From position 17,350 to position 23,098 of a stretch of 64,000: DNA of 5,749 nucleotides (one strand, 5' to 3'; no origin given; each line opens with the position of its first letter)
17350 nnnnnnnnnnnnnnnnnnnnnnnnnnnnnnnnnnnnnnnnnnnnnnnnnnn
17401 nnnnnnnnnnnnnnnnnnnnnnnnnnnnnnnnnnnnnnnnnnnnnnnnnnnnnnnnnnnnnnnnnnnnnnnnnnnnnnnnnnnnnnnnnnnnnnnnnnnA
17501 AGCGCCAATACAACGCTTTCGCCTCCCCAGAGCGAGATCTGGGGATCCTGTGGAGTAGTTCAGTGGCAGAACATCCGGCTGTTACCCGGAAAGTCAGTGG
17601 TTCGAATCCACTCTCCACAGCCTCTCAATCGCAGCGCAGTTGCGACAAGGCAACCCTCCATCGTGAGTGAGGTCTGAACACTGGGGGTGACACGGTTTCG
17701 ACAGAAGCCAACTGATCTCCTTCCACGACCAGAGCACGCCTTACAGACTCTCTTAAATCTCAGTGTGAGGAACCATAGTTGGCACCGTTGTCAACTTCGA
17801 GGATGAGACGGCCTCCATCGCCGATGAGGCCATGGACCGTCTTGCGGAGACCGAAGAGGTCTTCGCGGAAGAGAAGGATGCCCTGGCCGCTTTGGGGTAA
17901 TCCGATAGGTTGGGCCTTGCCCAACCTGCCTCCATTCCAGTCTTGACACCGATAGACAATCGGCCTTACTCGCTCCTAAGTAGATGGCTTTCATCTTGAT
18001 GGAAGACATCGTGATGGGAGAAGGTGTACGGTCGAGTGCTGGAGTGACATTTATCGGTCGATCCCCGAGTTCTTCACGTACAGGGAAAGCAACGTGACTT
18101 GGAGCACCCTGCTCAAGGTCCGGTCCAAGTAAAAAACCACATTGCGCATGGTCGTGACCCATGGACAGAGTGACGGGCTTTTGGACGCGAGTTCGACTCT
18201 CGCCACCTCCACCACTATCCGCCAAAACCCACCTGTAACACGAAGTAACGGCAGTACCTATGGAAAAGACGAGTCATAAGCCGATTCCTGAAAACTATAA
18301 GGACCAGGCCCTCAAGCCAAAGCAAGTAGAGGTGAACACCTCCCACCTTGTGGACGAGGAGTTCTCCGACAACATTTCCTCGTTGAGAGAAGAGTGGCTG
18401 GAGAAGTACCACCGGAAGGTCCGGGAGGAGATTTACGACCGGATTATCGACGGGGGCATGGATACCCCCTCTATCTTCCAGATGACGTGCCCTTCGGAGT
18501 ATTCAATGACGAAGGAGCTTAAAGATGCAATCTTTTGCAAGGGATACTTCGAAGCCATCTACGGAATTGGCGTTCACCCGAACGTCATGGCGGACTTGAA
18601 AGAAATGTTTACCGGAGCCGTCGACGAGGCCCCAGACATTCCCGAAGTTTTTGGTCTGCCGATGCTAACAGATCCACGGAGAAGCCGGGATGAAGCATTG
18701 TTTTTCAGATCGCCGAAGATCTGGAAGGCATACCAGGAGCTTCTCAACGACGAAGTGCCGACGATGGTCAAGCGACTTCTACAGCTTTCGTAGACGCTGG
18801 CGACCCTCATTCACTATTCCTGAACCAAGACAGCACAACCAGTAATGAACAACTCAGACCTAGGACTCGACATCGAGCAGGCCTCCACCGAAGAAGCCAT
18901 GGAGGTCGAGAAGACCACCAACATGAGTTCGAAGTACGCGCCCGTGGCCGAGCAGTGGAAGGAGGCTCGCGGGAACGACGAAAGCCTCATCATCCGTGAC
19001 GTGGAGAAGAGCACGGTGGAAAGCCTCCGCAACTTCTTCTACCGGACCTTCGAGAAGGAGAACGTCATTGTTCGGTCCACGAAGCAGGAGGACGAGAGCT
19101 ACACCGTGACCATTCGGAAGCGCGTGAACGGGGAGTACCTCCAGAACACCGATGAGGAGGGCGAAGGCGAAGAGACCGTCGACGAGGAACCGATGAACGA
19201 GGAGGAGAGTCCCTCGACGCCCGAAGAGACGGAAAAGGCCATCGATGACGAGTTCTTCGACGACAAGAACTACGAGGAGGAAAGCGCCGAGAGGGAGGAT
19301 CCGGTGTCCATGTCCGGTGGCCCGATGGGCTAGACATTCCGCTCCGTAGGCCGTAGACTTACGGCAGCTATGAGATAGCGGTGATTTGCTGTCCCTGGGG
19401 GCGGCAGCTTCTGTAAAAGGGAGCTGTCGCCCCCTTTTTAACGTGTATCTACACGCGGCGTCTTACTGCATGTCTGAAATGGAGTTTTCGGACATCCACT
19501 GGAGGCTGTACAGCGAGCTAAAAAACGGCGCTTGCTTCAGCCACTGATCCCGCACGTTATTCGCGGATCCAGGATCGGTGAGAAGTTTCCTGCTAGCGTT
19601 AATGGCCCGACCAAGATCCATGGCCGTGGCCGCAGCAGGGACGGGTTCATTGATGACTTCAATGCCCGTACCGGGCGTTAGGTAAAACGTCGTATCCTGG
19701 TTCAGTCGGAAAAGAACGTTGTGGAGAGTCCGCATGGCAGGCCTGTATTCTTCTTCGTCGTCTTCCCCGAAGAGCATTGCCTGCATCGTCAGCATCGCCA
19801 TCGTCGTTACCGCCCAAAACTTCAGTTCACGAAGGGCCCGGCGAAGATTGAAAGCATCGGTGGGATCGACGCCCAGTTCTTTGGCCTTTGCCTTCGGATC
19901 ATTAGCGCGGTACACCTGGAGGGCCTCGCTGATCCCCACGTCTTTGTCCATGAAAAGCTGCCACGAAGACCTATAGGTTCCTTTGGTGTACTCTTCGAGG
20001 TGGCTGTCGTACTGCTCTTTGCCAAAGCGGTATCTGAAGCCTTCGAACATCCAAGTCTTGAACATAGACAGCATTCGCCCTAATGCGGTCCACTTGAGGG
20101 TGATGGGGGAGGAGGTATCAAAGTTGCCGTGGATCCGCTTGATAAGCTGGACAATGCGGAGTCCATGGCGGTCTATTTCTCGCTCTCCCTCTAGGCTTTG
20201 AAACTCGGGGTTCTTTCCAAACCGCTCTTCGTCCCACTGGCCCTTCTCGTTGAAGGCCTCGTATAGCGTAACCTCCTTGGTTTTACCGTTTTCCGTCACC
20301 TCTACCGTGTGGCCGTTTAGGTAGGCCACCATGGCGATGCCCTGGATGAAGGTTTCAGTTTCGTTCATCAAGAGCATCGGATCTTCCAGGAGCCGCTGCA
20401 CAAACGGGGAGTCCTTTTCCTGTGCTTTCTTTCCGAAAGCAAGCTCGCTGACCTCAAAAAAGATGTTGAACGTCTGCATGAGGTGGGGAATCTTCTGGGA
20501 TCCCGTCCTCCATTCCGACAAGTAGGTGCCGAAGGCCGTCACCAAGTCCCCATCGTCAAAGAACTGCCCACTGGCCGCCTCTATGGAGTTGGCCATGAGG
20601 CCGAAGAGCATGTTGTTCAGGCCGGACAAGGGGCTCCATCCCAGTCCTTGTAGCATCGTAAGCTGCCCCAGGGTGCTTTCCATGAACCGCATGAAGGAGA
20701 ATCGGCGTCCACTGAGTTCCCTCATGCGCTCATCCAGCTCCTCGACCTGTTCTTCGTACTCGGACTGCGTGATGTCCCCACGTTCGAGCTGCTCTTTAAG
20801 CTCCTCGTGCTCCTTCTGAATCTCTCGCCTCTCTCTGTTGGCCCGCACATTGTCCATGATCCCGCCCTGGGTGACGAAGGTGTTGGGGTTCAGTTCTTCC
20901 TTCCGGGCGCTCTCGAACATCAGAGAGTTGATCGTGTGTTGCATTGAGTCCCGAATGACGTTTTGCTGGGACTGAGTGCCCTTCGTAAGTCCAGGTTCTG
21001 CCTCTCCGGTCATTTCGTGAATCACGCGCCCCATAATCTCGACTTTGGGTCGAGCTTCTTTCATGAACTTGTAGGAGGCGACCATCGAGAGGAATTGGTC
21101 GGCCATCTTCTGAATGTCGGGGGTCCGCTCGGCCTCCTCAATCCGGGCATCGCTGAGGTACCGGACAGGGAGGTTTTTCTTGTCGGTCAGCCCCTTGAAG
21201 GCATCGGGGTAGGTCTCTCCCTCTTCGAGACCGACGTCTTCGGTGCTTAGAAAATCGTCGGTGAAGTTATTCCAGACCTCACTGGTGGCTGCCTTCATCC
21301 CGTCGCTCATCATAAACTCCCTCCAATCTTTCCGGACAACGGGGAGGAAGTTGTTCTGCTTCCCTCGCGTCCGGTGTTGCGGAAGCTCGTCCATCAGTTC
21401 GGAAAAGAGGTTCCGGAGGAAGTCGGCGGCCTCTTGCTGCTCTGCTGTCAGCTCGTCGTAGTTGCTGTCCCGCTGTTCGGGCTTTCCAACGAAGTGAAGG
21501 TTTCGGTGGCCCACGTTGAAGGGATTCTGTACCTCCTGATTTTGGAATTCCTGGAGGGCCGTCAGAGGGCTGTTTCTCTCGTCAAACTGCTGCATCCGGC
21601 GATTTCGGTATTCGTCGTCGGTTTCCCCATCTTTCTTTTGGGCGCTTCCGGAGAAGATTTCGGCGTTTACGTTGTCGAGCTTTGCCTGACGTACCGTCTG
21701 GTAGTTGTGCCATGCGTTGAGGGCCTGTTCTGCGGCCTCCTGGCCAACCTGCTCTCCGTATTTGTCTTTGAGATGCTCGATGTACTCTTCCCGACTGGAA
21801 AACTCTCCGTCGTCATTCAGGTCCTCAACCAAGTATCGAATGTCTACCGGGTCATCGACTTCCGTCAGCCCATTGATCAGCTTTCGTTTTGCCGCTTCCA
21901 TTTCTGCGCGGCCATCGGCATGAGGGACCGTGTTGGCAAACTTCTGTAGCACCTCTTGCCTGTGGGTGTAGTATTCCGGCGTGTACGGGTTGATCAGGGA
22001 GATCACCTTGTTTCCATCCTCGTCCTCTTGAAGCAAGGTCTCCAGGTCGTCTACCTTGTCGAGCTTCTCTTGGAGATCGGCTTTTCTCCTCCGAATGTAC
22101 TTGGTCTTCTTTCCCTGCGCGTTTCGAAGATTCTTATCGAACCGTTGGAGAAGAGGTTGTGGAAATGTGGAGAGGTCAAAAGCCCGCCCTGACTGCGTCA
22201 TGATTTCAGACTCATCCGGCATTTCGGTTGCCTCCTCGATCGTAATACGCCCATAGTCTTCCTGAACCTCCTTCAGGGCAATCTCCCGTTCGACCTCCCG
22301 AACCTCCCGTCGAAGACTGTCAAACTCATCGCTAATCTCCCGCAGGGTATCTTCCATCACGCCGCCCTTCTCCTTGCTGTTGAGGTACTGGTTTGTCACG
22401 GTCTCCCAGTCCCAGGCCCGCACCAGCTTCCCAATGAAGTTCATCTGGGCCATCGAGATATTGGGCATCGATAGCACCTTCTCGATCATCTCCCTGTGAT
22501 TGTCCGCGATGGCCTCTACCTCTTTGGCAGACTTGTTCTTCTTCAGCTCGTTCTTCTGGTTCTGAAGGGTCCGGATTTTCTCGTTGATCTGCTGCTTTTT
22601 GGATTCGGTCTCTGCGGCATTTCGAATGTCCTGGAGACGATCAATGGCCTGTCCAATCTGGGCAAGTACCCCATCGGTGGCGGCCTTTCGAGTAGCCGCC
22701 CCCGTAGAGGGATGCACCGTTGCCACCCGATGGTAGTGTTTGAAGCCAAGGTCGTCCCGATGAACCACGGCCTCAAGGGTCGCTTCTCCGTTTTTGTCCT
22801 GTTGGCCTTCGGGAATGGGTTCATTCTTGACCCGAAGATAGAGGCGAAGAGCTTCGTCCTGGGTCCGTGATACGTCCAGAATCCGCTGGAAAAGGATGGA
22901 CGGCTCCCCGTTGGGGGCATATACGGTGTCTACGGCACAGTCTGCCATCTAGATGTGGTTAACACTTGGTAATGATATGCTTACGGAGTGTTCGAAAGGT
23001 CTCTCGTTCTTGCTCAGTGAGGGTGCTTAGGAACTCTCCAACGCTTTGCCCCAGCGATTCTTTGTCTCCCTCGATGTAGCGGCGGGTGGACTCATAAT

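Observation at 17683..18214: Phage-borne tmRNA with an over-long, very acidic tag frame ending ALAALG instead of ALAA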

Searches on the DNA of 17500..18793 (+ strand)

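Call 6: search_dna_similar(query=window:17500-18300:+, collection=phages, mode=distant)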
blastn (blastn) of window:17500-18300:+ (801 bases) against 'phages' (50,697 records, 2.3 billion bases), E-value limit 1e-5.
Records with a match: 2; places in all: 2; records where one place covers at least 80% of the query: 0.
Best place of each record, by identity: 80-90% 2.
By first word of the organism name: Microbacterium 1; Pseudomonas 1.
By host as written in the record: Microbacterium radiodurans NRRL B-24799 1; Pseudomonas lactis 1.
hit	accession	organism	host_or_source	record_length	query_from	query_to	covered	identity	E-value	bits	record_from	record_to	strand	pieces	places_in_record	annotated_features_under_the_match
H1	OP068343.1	Microbacterium phage Cece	Microbacterium radiodurans NRRL B-24799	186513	56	111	7%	83.9%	9e-7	62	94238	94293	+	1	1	140: tRNA-Asn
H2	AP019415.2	Pseudomonas phage HU1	Pseudomonas lactis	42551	54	110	7%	82.5%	3e-6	59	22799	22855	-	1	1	tRNA-Asn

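Call 16: search_rna_families(source=L121, threshold=gathering, show_alignments=0)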
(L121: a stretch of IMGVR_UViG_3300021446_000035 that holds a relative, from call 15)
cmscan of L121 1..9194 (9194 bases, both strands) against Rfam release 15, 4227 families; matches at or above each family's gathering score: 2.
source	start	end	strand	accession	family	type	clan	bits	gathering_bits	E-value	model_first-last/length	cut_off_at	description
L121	4437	4955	+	RF00023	tmRNA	Gene;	CL00001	76.4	47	9.5e-29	1-374/374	no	transfer-messenger RNA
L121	4301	4372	+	RF00005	tRNA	Gene; tRNA;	CL00001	70.3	29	3.6e-14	1-71/71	no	tRNA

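Call 30: search_rna_families(source=L128, start=1, end=1200, threshold=gathering)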
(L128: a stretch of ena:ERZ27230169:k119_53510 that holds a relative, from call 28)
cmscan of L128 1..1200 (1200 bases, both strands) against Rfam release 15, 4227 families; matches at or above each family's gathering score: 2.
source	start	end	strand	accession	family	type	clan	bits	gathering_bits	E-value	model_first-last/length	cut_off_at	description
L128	367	931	+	RF00023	tmRNA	Gene;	CL00001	79.9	47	4.1e-31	1-374/374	no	transfer-messenger RNA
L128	231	302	+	RF00005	tRNA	Gene; tRNA;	CL00001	70.3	29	4.7e-15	1-71/71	no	tRNA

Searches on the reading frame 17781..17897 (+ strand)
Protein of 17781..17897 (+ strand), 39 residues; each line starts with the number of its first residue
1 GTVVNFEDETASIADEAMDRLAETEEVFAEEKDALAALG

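Call 75: search_solved_structures(query=window:17781-17897:+, max_evalue=10)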
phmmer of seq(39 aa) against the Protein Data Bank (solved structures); distinct sequences matched with E-value up to 10: 0.

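Call 76: search_protein_families(library=pfam, proteins=[window:17781-17897:+], max_evalue=1)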
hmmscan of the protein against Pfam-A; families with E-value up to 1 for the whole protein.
seq(39 aa): 0 families

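Call 91: predict_structure(protein=window:17781-17897:+)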
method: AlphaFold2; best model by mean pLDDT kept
length: 39 residues; sequences in the alignment: 1
mean_pLDDT: 86.9   pTM: 0.48
mean pLDDT of the five models: 86.9, 81.7, 81.4, 72.5, 67.6
residues with pLDDT >= 90: 24; 70-90: 13; 50-70: 2; < 50: 0
segments of 3 or more residues with pLDDT < 50: none
pLDDT, mean of each block of 10 residues (from residue 1): 74 91 93 90
secondary structure, 60 per line:
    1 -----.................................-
elements in order: H6-38

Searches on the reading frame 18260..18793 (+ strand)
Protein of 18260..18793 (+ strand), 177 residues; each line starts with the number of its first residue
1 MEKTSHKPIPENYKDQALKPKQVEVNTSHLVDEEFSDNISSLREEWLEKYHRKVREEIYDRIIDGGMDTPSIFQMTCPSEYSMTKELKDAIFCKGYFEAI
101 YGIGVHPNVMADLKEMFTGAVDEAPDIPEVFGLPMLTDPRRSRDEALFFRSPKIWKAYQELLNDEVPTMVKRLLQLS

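Call 9: search_protein_families(library=phrogs, proteins=[window:18260-18793:+])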
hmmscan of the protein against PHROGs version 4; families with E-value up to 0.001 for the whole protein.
window:18260-18793:+ (177 aa): 0 families

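Call 15: find_related_loci(query=window:18260-18793:+, collection=viral_contigs, flank=5000)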
Query window:18260-18793:+ (177 aa) in viral_contigs; peptide patterns used: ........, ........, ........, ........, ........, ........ (x = any residue, [..] = any of these).
15 stretches matched a pattern; 1 encode a relative of the query (tblastn E <= 1e-3); 1 distinct loci.
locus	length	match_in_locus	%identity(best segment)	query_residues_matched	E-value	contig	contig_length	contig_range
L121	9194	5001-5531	90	1-177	3e-110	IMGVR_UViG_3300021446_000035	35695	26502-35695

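Call 27: find_homologous_proteins(query=window:18260-18793:+)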
Query window:18260-18793:+ (177 aa): 4 proteins with E <= 0.001 among 27 candidates.
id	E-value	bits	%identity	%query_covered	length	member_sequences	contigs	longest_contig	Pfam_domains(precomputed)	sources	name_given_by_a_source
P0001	2.2e-115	400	100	100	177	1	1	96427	-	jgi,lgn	jgi:hypothetical protein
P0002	3.5e-102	357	90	100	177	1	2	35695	-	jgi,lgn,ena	-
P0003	1.5e-94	332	82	100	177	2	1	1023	-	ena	-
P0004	2.7e-92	325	82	100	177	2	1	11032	-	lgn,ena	-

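Call 28: find_encoding_contigs(protein=P0004, flank=10000)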
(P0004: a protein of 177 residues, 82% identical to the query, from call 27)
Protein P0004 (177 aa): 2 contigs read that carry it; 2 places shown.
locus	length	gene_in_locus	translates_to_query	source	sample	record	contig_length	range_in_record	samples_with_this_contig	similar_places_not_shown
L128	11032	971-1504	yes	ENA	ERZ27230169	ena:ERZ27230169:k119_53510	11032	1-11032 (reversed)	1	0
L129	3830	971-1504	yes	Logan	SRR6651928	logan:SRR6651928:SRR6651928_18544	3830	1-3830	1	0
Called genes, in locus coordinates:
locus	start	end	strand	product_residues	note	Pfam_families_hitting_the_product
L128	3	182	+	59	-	?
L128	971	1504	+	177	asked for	-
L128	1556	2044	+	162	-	-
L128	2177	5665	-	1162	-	-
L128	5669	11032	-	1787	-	?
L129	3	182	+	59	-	?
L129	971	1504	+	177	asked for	-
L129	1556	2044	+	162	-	-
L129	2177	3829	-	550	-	?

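Call 29: find_encoding_contigs(protein=P0001, flank=3000, max_places=3)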
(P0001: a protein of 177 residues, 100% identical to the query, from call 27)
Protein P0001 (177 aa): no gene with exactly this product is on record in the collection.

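Call 53: search_protein_families(library=pfam, alignment_id=A2, max_evalue=0.001)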
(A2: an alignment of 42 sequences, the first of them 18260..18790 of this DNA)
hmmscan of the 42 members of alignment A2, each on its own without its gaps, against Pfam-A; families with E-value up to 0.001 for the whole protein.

A. member 1, window:18260-18790:+ (177 aa): 0 families

B. families by the number of members that match (of 42 scanned): 14 families
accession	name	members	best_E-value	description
PF01051.27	Rep3_N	1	3.6e-35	Initiator Replication protein, WH1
PF24228.1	CrAss_Ring_1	1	1.5e-33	Phage tail ring protein 1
PF13614.12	AAA_31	1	2.7e-28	AAA domain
PF25702.1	CrAss_Ring_2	1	2.1e-22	Phage tail ring protein 2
PF01510.30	Amidase_2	1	2.1e-20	N-acetylmuramoyl-L-alanine amidase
PF01656.29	CbiA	1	7.6e-15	CobQ/CobB/MinD/ParA nucleotide binding domain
PF21205.3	Rep3_C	1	6.8e-14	Initiator Rep protein, WH2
PF25710.1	CrAss_Ring_3_4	1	2.2e-10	Phage tail ring protein 3/4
PF03819.22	MazG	1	1.3e-09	MazG nucleotide pyrophosphohydrolase domain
PF09140.17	MipZ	1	5e-06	ATPase MipZ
PF08448.16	PAS_4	1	2.6e-05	PAS fold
PF24175.2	SU10_adaptor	1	5e-05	SU10 adaptor protein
PF01503.22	PRA-PH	1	7.9e-05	Phosphoribosyl-ATP pyrophosphohydrolase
PF06564.18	CBP_BcsQ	1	0.0004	Cellulose biosynthesis protein BcsQ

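Call 61: find_encoding_contigs(protein=P0003, flank=10000)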
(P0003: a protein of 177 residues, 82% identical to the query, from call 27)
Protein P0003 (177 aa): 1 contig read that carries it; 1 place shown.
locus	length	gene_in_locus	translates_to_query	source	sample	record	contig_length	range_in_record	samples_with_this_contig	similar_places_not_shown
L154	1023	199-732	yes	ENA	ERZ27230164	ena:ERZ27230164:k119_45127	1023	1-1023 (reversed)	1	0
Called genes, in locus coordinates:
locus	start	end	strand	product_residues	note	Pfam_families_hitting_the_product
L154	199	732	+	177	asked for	-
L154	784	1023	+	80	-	?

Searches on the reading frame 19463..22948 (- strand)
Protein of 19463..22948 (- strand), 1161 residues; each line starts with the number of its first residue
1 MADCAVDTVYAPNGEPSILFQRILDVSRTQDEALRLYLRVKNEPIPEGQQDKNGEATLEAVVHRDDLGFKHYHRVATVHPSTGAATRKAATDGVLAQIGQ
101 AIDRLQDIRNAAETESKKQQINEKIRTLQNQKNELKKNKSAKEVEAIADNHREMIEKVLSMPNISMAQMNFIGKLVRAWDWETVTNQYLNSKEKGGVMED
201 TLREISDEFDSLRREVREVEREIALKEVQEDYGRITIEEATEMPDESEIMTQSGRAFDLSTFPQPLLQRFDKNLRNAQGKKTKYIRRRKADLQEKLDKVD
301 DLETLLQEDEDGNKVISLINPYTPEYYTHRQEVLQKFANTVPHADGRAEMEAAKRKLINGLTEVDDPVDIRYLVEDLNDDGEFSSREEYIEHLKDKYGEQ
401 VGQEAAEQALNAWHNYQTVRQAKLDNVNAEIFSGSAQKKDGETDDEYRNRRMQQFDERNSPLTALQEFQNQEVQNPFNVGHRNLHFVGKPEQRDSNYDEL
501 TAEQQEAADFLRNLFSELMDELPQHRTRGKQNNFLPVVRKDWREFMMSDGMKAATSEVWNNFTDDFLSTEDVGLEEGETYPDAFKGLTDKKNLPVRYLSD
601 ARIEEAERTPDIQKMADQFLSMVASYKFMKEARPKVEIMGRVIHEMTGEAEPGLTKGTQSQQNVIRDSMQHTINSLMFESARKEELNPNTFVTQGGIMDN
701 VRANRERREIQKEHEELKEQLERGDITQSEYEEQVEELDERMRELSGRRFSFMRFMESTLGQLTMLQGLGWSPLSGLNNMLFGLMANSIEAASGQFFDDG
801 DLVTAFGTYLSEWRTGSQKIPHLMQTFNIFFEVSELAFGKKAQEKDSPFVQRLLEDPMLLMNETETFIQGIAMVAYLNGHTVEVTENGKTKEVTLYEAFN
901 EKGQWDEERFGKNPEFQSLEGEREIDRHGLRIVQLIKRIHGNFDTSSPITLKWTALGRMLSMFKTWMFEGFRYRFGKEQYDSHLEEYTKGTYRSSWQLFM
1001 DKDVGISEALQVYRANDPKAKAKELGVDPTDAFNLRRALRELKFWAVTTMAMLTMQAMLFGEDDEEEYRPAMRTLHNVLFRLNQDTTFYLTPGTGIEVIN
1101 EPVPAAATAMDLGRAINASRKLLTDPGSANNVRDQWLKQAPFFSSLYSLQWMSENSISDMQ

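Call 9: search_protein_families(library=phrogs, proteins=[window:19463-22948:-])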
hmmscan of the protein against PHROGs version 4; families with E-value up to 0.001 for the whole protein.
window:19463-22948:- (1161 aa): 1 family
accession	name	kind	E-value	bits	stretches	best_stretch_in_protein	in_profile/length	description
phrog_8246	-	unknown function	9.1e-05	23.2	1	702-747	120-165/325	-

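Call 25: find_related_loci(query=window:19463-22948:-, collection=viral_contigs, flank=10000)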
Query window:19463-22948:- (1161 aa) in viral_contigs; peptide patterns used: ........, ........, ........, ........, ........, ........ (x = any residue, [..] = any of these).
20 stretches matched a pattern; 1 encode a relative of the query (tblastn E <= 1e-3); 1 distinct loci.
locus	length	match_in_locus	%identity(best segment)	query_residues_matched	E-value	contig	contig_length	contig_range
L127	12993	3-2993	84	166-1161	0e+0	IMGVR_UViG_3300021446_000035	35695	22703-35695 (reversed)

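Call 51: search_protein_families(library=pfam, proteins=[window:19466-22948:-], max_evalue=0.01)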
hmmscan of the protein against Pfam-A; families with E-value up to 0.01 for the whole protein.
window:19466-22948:- (1161 aa): 1 family
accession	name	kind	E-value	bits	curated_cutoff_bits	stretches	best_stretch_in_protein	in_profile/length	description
PF09851.14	SHOCT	-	0.0025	17.9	27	1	714-738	3-27/28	Short C-terminal domain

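Call 58: find_homologous_proteins(query=window:19466-22948:-)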
Query window:19466-22948:- (1161 aa): 3 proteins with E <= 0.001 among 8000 candidates.
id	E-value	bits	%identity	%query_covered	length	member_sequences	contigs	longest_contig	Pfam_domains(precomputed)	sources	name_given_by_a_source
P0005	0.0e+0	1934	84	86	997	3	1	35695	-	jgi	-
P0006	5.2e-24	102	27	37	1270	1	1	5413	-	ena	-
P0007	4.0e-5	40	23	30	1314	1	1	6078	-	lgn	-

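Call 59: find_encoding_contigs(protein=P0006, flank=10000)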
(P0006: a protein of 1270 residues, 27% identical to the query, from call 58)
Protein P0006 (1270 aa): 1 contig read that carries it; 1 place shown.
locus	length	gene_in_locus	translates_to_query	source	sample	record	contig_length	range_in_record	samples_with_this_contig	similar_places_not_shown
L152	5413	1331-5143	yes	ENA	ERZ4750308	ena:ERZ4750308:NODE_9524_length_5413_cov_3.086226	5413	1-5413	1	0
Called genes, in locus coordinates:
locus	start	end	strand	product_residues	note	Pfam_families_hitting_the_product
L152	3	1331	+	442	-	?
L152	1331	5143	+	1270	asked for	-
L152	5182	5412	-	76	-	?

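Call 60: find_encoding_contigs(protein=P0007, flank=10000)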
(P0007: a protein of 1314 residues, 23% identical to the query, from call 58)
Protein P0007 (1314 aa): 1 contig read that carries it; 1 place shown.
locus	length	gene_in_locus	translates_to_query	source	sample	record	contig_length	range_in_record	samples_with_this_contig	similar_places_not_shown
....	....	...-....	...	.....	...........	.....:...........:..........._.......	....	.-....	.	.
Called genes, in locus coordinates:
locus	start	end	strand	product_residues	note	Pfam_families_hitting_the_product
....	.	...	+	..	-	?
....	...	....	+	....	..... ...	-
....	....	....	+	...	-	-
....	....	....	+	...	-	-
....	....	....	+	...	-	-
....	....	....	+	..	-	?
